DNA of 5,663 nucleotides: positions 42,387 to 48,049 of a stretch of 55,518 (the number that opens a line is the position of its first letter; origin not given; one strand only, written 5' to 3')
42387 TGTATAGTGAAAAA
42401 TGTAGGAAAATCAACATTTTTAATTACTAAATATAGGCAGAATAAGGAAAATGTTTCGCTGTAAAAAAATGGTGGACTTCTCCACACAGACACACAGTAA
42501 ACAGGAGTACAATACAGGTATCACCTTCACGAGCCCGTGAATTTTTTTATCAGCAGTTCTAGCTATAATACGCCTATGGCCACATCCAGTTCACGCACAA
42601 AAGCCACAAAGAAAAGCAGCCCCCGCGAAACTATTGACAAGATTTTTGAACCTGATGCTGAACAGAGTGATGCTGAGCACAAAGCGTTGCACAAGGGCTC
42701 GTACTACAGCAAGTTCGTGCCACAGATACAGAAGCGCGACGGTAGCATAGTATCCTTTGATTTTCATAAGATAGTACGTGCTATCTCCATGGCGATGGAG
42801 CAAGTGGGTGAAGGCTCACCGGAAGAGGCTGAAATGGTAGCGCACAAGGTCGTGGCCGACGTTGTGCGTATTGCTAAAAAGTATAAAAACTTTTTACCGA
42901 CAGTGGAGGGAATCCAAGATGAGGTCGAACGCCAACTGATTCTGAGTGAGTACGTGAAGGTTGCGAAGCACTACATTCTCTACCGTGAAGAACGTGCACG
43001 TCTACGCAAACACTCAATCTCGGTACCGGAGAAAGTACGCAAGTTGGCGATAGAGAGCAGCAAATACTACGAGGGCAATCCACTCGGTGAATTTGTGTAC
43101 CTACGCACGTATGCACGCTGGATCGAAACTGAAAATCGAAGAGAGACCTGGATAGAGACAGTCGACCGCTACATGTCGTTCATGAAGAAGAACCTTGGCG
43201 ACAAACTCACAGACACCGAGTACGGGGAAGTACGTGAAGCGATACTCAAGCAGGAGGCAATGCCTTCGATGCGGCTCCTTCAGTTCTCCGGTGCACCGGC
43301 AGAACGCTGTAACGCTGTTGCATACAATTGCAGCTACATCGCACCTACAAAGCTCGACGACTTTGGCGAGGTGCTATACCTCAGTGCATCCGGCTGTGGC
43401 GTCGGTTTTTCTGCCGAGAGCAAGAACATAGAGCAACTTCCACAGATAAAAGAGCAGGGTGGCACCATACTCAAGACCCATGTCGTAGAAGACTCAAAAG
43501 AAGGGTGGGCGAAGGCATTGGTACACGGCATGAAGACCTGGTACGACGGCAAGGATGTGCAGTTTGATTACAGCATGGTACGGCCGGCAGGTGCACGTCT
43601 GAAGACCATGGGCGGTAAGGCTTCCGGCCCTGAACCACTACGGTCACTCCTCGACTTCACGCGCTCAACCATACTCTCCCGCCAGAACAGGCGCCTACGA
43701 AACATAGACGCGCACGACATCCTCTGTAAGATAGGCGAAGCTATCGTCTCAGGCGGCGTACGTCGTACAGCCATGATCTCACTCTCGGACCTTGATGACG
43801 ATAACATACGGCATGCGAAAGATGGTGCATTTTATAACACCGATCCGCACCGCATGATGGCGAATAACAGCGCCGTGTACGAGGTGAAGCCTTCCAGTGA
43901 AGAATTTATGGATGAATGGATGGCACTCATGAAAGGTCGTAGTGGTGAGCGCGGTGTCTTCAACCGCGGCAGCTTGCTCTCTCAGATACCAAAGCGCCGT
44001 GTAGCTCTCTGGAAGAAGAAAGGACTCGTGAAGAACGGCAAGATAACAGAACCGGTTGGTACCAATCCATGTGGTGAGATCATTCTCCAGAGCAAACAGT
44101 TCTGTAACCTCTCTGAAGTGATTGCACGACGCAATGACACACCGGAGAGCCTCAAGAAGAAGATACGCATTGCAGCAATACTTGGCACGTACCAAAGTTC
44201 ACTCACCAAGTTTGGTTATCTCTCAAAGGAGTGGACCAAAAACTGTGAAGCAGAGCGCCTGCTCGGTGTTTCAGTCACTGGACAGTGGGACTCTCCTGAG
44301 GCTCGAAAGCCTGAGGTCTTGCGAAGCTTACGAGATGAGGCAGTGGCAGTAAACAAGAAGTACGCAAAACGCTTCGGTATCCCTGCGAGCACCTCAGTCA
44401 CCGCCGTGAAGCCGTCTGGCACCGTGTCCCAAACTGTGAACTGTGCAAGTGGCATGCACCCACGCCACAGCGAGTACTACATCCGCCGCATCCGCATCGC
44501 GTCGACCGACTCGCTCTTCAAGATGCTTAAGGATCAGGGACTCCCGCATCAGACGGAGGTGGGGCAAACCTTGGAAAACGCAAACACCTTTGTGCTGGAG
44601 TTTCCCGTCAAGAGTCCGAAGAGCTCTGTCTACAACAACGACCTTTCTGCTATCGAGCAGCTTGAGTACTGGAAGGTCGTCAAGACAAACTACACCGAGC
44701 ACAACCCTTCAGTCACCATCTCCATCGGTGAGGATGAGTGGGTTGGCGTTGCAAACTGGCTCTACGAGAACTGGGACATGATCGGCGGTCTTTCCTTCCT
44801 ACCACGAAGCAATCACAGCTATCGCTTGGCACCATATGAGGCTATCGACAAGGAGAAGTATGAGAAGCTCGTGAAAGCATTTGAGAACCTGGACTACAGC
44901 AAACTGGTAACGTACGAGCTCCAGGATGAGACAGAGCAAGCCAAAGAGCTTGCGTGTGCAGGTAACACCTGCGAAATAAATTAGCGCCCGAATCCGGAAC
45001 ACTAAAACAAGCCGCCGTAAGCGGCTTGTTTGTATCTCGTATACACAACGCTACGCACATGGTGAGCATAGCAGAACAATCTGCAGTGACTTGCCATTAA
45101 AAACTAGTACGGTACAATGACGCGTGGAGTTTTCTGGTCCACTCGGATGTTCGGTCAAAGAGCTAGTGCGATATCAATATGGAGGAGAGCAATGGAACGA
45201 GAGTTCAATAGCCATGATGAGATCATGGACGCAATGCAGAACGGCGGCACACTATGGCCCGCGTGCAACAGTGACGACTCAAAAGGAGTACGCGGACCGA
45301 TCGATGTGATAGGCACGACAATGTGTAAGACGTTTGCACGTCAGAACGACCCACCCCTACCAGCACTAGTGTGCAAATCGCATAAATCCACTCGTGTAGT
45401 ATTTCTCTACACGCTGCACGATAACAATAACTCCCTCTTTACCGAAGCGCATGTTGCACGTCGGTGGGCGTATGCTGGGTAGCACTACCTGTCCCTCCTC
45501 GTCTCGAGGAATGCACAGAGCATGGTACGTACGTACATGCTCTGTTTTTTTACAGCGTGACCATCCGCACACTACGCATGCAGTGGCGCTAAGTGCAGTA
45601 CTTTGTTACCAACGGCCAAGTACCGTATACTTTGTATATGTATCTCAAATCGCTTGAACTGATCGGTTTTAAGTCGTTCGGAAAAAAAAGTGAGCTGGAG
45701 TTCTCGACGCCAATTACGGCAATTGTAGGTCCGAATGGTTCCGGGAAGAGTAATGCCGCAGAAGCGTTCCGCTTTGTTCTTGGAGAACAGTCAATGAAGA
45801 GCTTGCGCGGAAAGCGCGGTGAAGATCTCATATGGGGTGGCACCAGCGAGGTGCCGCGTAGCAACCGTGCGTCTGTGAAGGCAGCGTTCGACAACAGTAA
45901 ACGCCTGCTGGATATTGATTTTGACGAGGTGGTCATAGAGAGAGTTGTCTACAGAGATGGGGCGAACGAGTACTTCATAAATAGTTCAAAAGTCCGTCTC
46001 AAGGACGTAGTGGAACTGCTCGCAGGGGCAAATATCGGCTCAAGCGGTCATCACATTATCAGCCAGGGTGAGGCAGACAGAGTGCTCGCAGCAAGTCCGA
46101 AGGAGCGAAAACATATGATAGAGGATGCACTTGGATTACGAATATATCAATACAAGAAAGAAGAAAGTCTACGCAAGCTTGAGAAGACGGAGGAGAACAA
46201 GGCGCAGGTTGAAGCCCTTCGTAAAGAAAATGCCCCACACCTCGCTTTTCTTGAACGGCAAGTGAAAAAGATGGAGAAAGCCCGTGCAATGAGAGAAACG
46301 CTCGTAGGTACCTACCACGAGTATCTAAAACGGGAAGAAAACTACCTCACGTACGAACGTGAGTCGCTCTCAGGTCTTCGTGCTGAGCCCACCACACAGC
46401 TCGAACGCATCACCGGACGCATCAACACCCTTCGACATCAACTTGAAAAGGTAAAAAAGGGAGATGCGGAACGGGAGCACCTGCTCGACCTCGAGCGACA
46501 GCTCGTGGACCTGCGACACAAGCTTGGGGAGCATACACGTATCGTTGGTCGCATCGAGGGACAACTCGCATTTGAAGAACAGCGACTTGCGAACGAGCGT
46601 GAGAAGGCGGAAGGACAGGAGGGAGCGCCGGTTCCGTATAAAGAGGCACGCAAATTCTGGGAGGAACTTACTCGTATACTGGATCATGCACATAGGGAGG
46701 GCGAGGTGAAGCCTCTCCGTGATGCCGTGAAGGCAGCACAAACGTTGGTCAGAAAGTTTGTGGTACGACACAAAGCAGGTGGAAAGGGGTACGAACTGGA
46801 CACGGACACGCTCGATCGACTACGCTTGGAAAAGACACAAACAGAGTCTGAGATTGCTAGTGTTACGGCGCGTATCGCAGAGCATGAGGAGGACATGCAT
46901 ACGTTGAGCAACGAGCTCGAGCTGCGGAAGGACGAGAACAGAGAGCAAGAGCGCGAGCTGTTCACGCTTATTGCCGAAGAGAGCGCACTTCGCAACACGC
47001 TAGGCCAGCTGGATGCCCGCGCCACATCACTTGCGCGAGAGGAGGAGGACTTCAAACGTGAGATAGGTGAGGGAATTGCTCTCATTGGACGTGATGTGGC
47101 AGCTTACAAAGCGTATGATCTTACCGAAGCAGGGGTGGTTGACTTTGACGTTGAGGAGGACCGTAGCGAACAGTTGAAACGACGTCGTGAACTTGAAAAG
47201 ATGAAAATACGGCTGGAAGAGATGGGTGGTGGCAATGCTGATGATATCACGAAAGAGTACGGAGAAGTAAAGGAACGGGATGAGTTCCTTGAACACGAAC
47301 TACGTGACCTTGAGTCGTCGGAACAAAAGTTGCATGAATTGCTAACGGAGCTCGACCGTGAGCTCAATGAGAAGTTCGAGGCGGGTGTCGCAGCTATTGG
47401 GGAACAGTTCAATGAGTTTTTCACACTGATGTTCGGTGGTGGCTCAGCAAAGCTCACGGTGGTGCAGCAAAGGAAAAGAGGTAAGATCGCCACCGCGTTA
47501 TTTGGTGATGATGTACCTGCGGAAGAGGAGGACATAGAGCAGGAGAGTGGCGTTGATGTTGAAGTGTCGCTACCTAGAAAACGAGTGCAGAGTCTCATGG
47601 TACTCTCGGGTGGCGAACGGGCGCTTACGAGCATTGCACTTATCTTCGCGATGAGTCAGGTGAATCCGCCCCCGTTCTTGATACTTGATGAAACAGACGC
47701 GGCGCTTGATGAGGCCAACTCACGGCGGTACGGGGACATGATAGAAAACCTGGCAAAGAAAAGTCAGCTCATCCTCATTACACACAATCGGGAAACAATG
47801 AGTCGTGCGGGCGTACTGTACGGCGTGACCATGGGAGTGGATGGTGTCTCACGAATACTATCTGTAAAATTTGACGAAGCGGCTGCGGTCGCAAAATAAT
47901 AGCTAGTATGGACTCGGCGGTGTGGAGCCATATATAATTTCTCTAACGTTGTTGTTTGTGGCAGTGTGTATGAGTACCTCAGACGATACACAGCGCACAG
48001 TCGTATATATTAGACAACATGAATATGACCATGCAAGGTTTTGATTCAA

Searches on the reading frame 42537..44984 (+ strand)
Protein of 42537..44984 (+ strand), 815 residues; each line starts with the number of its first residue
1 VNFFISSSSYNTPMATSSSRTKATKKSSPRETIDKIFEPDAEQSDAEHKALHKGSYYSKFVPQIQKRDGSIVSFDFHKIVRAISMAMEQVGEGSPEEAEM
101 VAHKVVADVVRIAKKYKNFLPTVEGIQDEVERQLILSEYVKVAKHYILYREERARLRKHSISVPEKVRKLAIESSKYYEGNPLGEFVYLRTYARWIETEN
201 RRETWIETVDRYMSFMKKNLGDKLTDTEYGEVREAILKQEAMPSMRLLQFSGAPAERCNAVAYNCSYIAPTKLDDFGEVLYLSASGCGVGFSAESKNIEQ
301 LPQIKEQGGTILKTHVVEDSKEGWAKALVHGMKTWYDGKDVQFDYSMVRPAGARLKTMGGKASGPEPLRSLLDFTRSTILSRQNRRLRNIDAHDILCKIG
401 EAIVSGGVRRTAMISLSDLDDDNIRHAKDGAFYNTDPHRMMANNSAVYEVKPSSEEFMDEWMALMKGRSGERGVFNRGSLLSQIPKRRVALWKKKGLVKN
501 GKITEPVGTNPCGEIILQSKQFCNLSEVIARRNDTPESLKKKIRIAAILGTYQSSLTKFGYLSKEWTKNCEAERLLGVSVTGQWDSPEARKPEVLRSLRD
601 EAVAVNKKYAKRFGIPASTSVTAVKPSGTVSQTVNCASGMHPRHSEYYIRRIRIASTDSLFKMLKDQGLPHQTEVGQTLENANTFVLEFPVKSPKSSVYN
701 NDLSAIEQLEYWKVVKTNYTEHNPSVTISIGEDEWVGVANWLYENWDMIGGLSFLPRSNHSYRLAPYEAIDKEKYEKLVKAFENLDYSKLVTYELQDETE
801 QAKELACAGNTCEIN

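Call 6: search_protein_families(library=pfam, proteins=[window:42537-44984:+], max_evalue=0.001)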
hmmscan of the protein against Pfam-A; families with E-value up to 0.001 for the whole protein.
window:42537-44984:+ (815 aa): 4 families
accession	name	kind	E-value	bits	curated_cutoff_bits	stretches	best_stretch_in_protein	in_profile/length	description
PF03477.21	ATP-cone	-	2.2e-19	70.2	25.8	1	63-154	2-87/88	ATP cone domain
PF17975.6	RNR_Alpha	-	2.2e-10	41.4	26.4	1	180-239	17-75/101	Ribonucleotide reductase alpha domain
PF02867.20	Ribonuc_red_lgC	-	1.4e-08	34.2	23.9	0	610-681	373-447/523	Ribonucleotide reductase, barrel domain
PF21995.1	RNR-II_ins_dom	-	2e-06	28.4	27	1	315-372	37-100/107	B12-dependent ribonucleotide reductase, insertion domain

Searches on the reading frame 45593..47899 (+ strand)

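Call 6: search_protein_families(library=pfam, proteins=[window:45593-47899:+], max_evalue=0.001)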
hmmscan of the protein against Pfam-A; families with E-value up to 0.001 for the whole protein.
window:45593-47899:+ (768 aa): 6 families
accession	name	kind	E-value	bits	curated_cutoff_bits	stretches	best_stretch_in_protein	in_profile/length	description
PF02463.25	SMC_N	-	1.1e-65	221.6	40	1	17-753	1-219/220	RecF/RecN/SMC N terminal domain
PF13476.12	AAA_23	-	1.5e-12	49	27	1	20-222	1-177/201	AAA domain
PF13304.12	AAA_21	-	4.2e-12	47.2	27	1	41-83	1-46/304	AAA domain, putative AbiEii toxin, Type IV TA system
PF13175.12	AAA_15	-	7.3e-11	42.7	32.1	1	16-307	1-256/374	AAA ATPase domain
PF00005.33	ABC_tran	-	4.9e-05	24.4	25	0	41-63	13-35/137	ABC transporter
PF13555.12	AAA_29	-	0.00027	21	27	1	18-63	1-46/61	P-loop containing region of AAA domain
